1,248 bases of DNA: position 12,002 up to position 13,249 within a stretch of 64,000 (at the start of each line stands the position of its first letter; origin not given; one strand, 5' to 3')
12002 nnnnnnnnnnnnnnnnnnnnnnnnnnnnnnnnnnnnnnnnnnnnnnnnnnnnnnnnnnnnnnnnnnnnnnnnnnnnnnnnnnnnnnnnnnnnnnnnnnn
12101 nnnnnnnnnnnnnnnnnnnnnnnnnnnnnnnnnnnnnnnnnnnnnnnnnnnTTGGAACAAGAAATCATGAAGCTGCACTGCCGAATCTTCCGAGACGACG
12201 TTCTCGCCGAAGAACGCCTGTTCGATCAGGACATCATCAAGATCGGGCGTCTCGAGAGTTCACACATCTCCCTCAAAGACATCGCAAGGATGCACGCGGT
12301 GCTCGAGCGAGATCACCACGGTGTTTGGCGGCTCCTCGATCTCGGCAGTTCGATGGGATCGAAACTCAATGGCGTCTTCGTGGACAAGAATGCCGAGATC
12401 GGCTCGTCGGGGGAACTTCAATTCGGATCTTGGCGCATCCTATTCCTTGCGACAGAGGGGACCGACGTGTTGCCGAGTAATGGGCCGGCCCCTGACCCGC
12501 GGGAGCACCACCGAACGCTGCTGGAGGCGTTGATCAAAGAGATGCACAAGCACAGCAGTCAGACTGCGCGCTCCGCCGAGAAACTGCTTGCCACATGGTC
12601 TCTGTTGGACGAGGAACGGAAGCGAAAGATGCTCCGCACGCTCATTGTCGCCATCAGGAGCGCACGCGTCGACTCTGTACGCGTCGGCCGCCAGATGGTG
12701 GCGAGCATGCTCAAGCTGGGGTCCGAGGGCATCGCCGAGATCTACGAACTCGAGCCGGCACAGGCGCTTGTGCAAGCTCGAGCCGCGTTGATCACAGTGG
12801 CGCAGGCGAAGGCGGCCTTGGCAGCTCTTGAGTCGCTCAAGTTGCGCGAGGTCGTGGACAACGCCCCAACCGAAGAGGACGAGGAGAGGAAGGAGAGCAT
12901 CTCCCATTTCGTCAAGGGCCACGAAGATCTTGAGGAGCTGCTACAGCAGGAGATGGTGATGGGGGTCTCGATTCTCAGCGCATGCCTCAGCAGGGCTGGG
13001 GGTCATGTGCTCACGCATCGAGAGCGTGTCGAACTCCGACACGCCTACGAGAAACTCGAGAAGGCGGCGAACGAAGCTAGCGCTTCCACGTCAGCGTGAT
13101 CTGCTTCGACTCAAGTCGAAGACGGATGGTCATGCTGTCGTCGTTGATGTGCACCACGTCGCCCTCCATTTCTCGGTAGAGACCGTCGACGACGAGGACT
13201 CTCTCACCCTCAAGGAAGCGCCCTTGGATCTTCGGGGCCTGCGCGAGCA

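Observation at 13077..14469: Divergent pair: HTH-HTH-KOW regulator and RecA-like ATPase sharing a motif-rich 61-bp control region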

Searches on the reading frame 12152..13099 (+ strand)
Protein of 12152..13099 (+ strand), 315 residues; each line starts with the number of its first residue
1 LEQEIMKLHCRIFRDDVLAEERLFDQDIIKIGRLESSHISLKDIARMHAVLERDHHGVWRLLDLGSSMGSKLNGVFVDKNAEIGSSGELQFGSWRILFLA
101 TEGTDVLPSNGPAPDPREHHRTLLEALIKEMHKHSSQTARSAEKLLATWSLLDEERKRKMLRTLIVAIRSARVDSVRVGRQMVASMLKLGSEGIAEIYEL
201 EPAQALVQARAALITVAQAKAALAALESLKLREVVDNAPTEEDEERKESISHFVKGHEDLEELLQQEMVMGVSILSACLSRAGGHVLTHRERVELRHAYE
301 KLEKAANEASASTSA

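Call 3: search_protein_families(library=pfam, proteins=[window:12152-13099:+], max_evalue=1)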
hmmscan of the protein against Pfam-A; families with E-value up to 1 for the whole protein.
window:12152-13099:+ (315 aa): 5 families
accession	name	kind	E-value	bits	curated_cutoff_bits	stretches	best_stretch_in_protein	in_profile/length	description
PF00498.31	FHA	-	7.2e-09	36.4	20.7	1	29-92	1-67/67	FHA domain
PF16697.10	Yop-YscD_cpl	-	0.0002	22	33.2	1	25-97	15-89/94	Inner membrane component of T3SS, cytoplasmic domain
PF21829.1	DUF6889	-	0.032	14.4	23.9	1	33-52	5-24/40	Family of unknown function (DUF6889)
PF19383.4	DUF5958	-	0.062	14.1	23.6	1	136-188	10-62/125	Family of unknown function (DUF5958)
PF05008.21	V-SNARE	-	0.25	12.3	25.9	1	231-266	19-54/92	Vesicle transport v-SNARE protein N-terminus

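Call 4: search_protein_families(library=phrogs, proteins=[window:12152-13099:+], max_evalue=0.1)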
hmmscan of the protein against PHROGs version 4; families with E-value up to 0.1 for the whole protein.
window:12152-13099:+ (315 aa): 2 families
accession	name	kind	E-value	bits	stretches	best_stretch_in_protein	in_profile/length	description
phrog_36632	-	unknown function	0.039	14.8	1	110-198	34-119/143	-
phrog_95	-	integration and excision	0.067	12.7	1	125-205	499-586/651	integrase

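Call 69: search_protein_families(library=padloc, proteins=[window:12167-13099:+], max_evalue=0.01)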
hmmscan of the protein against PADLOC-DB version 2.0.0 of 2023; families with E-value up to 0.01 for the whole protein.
window:12167-13099:+ (310 aa): 0 families
